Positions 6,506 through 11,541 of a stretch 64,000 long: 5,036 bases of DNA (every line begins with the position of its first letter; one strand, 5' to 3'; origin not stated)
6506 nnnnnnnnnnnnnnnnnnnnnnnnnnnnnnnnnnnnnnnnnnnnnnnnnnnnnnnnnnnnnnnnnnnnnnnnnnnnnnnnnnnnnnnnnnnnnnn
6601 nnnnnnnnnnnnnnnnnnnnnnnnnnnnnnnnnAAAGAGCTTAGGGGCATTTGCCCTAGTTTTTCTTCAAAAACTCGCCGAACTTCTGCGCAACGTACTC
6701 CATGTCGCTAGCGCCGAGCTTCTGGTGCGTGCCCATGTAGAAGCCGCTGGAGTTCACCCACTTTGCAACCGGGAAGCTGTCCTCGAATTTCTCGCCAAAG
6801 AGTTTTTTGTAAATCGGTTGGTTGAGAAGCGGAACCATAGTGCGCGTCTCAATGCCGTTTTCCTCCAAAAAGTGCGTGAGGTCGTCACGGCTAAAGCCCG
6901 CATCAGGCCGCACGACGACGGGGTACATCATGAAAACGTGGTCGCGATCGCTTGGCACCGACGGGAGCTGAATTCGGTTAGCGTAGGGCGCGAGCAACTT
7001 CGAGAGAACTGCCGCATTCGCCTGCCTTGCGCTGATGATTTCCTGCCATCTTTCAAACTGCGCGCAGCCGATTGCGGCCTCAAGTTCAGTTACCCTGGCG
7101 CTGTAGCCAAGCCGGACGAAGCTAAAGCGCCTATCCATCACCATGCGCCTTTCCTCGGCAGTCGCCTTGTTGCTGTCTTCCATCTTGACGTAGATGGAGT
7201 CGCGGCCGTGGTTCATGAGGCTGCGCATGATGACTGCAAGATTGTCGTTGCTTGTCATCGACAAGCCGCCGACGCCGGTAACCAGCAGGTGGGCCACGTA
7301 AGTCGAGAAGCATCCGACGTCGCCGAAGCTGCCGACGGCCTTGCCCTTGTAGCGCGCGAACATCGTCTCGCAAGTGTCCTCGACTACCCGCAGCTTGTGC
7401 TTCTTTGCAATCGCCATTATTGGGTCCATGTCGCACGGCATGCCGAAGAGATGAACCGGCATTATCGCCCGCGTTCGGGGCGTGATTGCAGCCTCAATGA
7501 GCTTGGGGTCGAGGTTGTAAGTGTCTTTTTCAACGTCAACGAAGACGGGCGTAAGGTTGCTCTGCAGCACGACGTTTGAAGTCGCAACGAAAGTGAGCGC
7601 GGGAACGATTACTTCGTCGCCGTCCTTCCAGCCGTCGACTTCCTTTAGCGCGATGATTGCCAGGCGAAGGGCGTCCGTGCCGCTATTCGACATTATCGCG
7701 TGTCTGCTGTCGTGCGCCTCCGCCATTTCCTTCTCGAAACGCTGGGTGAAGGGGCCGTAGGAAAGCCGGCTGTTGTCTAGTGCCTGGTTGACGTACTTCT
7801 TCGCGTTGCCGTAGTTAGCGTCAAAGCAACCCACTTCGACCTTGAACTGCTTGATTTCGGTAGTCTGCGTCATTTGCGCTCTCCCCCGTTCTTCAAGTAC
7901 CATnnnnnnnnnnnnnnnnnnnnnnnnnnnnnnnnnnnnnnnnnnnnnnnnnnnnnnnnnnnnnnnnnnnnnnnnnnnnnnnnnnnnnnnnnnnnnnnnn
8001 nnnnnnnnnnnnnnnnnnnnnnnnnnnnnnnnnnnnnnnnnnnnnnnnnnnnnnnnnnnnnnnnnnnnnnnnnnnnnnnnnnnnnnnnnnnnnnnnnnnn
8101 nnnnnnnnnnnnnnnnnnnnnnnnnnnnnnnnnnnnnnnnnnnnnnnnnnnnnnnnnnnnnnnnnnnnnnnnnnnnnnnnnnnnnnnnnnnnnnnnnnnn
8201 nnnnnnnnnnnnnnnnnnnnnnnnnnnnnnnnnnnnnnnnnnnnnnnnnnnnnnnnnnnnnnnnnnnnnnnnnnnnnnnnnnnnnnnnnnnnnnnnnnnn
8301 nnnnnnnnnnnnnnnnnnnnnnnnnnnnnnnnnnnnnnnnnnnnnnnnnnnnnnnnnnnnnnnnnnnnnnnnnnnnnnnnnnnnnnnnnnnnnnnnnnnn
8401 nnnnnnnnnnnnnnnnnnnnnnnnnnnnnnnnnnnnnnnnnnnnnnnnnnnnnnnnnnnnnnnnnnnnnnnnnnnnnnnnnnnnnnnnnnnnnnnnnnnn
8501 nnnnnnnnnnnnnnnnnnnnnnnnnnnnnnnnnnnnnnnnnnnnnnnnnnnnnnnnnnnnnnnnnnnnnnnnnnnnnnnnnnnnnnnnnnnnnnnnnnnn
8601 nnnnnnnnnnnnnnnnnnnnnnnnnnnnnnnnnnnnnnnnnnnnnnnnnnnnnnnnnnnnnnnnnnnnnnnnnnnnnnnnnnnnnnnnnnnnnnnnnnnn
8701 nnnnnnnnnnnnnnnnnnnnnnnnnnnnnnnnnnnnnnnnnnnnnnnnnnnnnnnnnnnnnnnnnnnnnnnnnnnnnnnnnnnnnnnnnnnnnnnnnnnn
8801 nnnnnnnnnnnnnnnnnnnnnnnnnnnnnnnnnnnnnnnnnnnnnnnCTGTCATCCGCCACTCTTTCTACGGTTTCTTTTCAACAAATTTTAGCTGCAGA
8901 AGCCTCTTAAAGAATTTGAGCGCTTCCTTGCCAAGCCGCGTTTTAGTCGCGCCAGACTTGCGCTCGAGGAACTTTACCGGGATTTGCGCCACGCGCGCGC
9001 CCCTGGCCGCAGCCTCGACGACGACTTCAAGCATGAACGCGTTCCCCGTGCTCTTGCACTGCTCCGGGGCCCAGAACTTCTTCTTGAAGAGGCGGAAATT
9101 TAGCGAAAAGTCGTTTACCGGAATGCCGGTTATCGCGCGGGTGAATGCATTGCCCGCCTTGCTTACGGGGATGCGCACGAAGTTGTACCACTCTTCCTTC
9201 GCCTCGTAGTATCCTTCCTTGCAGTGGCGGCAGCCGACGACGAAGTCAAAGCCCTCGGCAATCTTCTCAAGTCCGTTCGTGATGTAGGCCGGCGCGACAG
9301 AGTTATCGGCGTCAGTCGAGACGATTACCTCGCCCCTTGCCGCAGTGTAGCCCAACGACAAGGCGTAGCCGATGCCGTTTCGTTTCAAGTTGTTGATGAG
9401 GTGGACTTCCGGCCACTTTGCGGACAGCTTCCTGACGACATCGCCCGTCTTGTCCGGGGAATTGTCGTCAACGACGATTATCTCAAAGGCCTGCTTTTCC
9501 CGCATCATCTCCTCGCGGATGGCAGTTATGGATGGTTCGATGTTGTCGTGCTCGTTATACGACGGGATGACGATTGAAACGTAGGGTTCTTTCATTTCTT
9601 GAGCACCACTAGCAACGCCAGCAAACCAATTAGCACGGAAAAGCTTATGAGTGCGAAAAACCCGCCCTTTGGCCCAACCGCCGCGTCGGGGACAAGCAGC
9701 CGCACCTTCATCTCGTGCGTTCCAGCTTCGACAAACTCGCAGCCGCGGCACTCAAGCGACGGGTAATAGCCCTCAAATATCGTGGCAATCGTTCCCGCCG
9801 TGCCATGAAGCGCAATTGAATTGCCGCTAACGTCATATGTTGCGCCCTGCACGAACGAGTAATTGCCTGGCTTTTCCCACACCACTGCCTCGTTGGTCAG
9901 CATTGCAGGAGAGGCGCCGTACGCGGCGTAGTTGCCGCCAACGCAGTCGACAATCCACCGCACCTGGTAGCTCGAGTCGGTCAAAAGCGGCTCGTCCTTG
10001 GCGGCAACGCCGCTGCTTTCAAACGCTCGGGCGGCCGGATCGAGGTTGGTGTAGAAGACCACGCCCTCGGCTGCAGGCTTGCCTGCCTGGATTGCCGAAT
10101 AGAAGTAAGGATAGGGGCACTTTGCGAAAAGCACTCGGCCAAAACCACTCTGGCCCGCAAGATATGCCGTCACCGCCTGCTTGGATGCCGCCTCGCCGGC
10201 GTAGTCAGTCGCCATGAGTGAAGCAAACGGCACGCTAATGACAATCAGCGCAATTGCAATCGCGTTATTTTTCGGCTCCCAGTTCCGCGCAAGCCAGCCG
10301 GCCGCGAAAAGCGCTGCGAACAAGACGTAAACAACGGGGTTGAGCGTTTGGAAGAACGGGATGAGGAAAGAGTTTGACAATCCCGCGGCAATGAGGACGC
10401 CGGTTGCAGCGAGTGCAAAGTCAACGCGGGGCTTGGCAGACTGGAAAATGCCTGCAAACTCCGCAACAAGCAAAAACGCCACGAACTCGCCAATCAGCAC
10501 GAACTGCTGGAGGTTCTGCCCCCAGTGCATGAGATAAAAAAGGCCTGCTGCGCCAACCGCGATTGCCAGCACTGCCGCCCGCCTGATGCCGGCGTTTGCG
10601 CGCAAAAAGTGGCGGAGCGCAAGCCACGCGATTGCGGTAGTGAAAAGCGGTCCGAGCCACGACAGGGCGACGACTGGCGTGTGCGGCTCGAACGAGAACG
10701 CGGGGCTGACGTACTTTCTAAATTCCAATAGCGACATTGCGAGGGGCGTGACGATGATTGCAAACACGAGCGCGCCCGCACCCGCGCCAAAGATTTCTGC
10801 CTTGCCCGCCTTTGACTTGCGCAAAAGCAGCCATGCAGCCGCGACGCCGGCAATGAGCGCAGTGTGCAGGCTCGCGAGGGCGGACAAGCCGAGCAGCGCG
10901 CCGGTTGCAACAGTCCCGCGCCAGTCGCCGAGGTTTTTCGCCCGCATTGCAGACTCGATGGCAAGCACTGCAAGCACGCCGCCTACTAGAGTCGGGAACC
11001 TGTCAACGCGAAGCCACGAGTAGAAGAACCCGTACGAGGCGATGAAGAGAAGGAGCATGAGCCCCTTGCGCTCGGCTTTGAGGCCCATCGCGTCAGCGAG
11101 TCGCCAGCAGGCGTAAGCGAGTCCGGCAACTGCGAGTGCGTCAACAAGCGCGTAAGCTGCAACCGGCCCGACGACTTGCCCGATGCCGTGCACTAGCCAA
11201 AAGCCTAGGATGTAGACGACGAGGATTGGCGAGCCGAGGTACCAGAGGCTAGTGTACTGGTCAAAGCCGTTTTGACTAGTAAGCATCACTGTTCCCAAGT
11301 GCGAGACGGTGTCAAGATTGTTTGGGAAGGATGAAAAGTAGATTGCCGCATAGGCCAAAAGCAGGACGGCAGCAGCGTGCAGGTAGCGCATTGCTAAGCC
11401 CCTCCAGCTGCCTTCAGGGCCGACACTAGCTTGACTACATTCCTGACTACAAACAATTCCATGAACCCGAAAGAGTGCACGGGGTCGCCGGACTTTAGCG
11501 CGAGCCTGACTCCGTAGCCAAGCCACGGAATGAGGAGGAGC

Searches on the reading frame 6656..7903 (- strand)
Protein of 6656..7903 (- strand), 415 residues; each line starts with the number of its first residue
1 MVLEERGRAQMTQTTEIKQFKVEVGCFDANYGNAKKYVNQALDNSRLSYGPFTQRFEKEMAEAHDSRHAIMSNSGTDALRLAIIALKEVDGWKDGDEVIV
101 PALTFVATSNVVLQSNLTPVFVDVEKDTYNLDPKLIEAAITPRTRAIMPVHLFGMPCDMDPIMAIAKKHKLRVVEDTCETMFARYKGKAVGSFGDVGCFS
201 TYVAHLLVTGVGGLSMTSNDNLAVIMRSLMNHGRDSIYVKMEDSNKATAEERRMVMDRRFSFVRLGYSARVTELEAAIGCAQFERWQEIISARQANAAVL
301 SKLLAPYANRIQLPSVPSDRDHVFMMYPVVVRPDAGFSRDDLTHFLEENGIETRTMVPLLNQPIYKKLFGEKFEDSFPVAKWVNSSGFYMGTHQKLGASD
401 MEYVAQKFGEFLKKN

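Call 70: search_protein_families(library=ncbifam, proteins=[window:6656-7903:-], max_evalue=0.00001)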
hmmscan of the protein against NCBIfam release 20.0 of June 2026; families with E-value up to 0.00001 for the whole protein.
window:6656-7903:- (415 aa): 15 families
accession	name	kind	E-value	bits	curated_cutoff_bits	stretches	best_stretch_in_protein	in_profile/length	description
NF011936.0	PRK15407.1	equivalog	1.3e-79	268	423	1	32-414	47-438/440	lipopolysaccharide biosynthesis protein RfbH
TIGR03588.1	PseC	equivalog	2.1e-65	221.1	423.5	1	36-408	15-376/380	UDP-4-amino-4,6-dideoxy-N-acetyl-beta-L-altrosamine transaminase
NF008687.0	PRK11706.1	equivalog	1e-62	212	375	1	32-372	11-336/375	dTDP-4-amino-4,6-dideoxygalactose transaminase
TIGR04181.1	NHT_00031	hypoth_equivalog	8.8e-61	205.7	420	1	32-376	10-346/359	LegC family aminotransferase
TIGR02379.1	ECA_wecE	subfamily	8.8e-59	199.1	434.85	1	31-363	10-328/376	dTDP-4-amino-4,6-dideoxy-D-glucose transaminase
NF008658.2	PRK11658.1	equivalog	3.3e-51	174.1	631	1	38-355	20-322/379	UDP-4-amino-4-deoxy-L-arabinose aminotransferase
TIGR04427.1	PLP_DesI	equivalog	1.5e-41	142.8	650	1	38-244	38-239/390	dTDP-4-dehydro-6-deoxyglucose aminotransferase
NF004770.0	PRK06108.1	subfamily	1.1e-07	31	422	1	58-196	88-229/396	pyridoxal phosphate-dependent aminotransferase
NF005817.0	PRK07683.1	equivalog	2.3e-07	29.9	575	1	69-148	92-166/387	aminotransferase A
NF004769.0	PRK06107.1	equivalog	2.9e-07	29.6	617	1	54-147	81-170/402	aspartate transaminase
NF004975.0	PRK06348.1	equivalog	2.1e-06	27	549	1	83-182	103-207/384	pyridoxal phosphate-dependent aminotransferase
NF005816.0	PRK07682.1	equivalog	2.5e-06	26.4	620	1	70-176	94-202/390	aminotransferase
NF004621.0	PRK05957.1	equivalog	3.5e-06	26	498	1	69-179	91-190/389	pyridoxal phosphate-dependent aminotransferase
NF006488.0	PRK08912.1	equivalog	4.8e-06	25.7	498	1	65-180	85-190/387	aminotransferase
NF005305.0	PRK06836.1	equivalog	5.1e-06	26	376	1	55-148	87-175/396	pyridoxal phosphate-dependent aminotransferase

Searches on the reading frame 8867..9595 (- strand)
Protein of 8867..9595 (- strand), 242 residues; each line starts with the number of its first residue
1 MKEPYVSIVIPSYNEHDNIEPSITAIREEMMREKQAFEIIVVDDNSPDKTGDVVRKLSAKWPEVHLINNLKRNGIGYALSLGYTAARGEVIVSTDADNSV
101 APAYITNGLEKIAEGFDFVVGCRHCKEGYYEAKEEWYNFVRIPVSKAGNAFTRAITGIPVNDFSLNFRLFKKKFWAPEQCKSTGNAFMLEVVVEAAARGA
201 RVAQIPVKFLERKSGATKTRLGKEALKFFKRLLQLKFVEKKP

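Call 5: search_protein_families(library=pfam, proteins=[window:8867-9595:-], max_evalue=0.01)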
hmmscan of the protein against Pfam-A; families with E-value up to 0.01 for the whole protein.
window:8867-9595:- (242 aa): 3 families
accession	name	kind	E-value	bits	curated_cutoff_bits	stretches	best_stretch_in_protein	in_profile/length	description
PF00535.33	Glycos_transf_2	-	1.3e-28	100.5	23.3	1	7-132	1-124/168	Glycosyl transferase family 2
PF13641.12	Glyco_tranf_2_3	-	4.6e-07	30.5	27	1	4-128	1-128/230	Glycosyltransferase like family 2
PF10111.15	Glyco_tranf_2_2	-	4.5e-06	26.8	27.3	1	7-102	1-96/276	Glycosyltransferase like family 2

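Call 6: search_protein_families(library=ncbifam, proteins=[window:8867-9595:-], max_evalue=0.01)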
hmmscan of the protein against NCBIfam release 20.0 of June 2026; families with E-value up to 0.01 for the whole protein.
window:8867-9595:- (242 aa): 27 families (the best 25 are shown)
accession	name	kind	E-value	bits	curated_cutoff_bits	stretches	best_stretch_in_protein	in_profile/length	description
NF007986.1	PRK10714.1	equivalog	4e-17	62.2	529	1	6-221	8-212/316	undecaprenyl-phosphate 4-deoxy-4-formamido-L-arabinose transferase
TIGR03937.1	PgaC_IcaA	equivalog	4.7e-16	58.7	422.3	1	3-102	44-140/407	poly-beta-1,6-N-acetyl-D-glucosamine synthase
NF047588.1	GlcsyltransPgfSStrep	equivalog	7.4e-15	55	500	1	6-128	3-125/308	glycosyltransferase PgfS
NF038302.1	EPS_HpsE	equivalog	2.2e-14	53.1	300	1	6-107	3-106/307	hormogonium polysaccharide biosynthesis glycosyltransferase HpsE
NF007482.0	PRK10073.1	equivalog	4.4e-14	52.2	423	1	3-120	5-117/334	glycosyltransferase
NF041391.1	DPhHxTase_Halo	equivalog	4.7e-14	51.9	375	1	12-217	3-190/213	dolichyl-phosphate hexose transferase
TIGR04182.1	glyco_TIGR04182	equivalog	5.3e-14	52.3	325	1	6-221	2-203/293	S-layer glycoprotein N-glycosyltransferase AglJ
NF041875.1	EPS_EpsD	equivalog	4.1e-13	49.4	370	1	6-120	1-112/325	exopolysaccharide biosynthesis glycosyltransferase EpsD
NF010496.0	PRK13915.1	equivalog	1.1e-12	47.7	262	1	5-105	32-135/307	glucosyl-3-phosphoglycerate synthase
NF050050.1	ProtGlycPglI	equivalog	2.4e-11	43.6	500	1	4-122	2-118/306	GalNAc(5)-diNAcBac-PP-undecaprenol beta-1,3-glucosyltransferase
NF047683.1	TeichurnBiosyTuaG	equivalog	6.6e-11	42.3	400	1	2-105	4-104/252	teichuronic acid biosynthesis protein TuaG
TIGR04283.1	glyco_like_mftF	equivalog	1.7e-10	40.9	182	1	6-105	1-90/221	TIGR04283 family arsenosugar biosynthesis glycosyltransferase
NF058614.1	PPMAGASynPpgS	equivalog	2.5e-10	40.2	370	1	6-212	2-199/226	polyprenyl-phospho-N-acetylgalactosaminyl synthase PpgS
NF045692.1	OglycostaseCruG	equivalog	8.9e-10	38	600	1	6-119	43-160/386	2'-O-glycosyltransferase CruG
TIGR03965.1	mycofact_glyco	equivalog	2.2e-09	36.7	280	1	4-108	74-175/467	mycofactocin biosynthesis glycosyltransferase MftF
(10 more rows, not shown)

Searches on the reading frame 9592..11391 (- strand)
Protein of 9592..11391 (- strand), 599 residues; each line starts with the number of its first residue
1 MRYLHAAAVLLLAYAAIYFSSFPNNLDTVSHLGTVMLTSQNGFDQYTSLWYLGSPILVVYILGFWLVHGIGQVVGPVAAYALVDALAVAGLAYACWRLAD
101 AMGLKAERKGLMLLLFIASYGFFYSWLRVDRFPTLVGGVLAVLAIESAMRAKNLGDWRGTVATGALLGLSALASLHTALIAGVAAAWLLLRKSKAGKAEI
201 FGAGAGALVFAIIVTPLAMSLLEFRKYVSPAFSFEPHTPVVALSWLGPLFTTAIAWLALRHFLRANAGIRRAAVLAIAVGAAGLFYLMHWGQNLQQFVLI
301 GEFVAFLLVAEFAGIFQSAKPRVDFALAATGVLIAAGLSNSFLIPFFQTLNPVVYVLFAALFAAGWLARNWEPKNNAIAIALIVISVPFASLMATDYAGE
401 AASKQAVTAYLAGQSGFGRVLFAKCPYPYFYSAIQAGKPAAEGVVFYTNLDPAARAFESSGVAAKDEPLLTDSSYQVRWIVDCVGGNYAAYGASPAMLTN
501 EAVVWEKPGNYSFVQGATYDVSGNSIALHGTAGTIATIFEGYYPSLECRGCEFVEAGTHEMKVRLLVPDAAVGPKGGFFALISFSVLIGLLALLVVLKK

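Call 5: search_protein_families(library=pfam, proteins=[window:9592-11391:-], max_evalue=0.01)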
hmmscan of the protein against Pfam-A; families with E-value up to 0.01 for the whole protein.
window:9592-11391:- (599 aa): 0 families

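Call 6: search_protein_families(library=ncbifam, proteins=[window:9592-11391:-], max_evalue=0.01)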
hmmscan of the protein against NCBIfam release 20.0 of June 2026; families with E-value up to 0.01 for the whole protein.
window:9592-11391:- (599 aa): 0 families

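Call 60: find_homologous_proteins(query=window:9595-11391:-, max_evalue=0.001)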
Query window:9595-11391:- (599 aa): 2 proteins with E <= 0.001 among 8000 candidates.
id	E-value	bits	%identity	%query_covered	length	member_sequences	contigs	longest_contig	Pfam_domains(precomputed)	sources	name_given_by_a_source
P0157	0.0e+0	1304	100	100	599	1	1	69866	-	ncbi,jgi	jgi:hypothetical protein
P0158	6.0e-282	955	73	100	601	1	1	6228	-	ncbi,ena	-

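Call 61: find_encoding_contigs(protein=P0158, flank=6000, max_places=2)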
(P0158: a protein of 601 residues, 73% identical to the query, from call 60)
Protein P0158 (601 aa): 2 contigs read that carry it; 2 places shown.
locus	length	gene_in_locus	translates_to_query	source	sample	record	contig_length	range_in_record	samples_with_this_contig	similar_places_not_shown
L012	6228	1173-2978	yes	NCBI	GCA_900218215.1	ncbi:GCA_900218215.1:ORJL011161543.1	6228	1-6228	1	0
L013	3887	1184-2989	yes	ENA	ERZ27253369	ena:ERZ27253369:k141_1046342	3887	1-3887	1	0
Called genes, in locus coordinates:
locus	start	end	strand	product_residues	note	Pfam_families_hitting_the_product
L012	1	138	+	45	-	?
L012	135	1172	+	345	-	PF00535:Glycos_transf_2, PF10111:Glyco_tranf_2_2, PF13506:Glyco_transf_21, PF13641:Glyco_tranf_2_3, PF13632:Glyco_trans_2_3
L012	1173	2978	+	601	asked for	-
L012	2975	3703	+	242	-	PF00535:Glycos_transf_2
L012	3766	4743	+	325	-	PF00106:adh_short, PF01073:3Beta_HSD, PF01370:Epimerase, PF02719:Polysacc_synt_2 (faint), PF05368:NmrA, PF16363:GDP_Man_Dehyd, PF13460:NAD_binding_10, PF07993:NAD_binding_4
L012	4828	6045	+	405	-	PF01041:DegT_DnrJ_EryC1, PF01053:Cys_Met_Meta_PP (weak)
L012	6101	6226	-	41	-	?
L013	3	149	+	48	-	?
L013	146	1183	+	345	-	PF00535:Glycos_transf_2, PF10111:Glyco_tranf_2_2, PF13506:Glyco_transf_21, PF13641:Glyco_tranf_2_3, PF13632:Glyco_trans_2_3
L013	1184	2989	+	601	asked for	-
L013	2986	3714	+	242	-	PF00535:Glycos_transf_2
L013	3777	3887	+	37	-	?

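Call 63: search_protein_families(library=pfam, proteins=[P0157, P0158], max_evalue=10)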
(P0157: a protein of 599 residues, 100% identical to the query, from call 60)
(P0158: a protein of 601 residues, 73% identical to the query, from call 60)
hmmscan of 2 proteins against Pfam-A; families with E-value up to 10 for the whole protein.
P0157 (599 aa): 0 families

P0158 (601 aa): 0 families

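Call 64: search_solved_structures(query=A5, max_evalue=10, show_alignments=1)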
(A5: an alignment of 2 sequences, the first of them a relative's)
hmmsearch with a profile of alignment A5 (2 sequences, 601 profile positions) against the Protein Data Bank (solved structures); distinct sequences matched with E-value up to 10: 1.
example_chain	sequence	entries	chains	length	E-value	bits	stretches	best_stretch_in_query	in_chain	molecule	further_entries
1ss4_A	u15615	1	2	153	0.86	11.2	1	200-252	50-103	Glyoxalase family protein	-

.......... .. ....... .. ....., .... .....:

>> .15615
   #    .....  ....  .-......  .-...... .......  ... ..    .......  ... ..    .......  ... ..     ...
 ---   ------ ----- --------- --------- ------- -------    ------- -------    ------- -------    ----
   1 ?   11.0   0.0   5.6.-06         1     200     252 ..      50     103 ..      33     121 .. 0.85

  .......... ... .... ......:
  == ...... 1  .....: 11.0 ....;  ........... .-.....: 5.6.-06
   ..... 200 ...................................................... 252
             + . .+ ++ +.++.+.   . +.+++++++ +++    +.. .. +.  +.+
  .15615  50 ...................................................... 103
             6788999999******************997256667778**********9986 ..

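Call 75: predict_structure(alignment_id=A5)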
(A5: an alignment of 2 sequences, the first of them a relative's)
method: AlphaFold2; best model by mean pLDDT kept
length: 599 residues; sequences in the alignment: 2
mean_pLDDT: 39.3   pTM: 0.23
mean pLDDT of the five models: 39.3, 35.8, 34.3, 33.9, 33.2
residues with pLDDT >= 90: 0; 70-90: 30; 50-70: 38; < 50: 531
segments of 3 or more residues with pLDDT < 50: 1-91, 93-98, 100-103, 109-512, 540-544, 576-587
pLDDT, mean of each block of 10 residues (from residue 1): 37 39 32 32 33 36 41 41 48 49 52 47 35 36 43 40 37 33 40 43 42 36 30 30 34 39 40 41 36 34 38 31 35 33 30 41 46 42 35 25 34 33 30 31 25 26 24 27 28 25 24 58 64 73 59 65 82 50 42 49
secondary structure, 60 per line:
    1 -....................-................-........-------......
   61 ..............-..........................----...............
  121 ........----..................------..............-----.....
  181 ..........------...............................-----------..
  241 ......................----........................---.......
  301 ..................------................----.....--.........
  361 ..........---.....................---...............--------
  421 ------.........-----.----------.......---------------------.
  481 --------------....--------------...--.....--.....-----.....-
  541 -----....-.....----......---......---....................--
elements in order: H2-21 H23-38 H40-47 H55-74 H76-101 H106-128 H133-150 H157-170 H176-190 H197-227 H239-262 H267-290 H294-318 H325-340 H345-349 H352-370 H374-394 H398-412 H427-435 H452-458 H495-498 E513-515 E518-522 E525-529 E535-539 E546-549 E551-555 E560-565 E569-574 H578-597
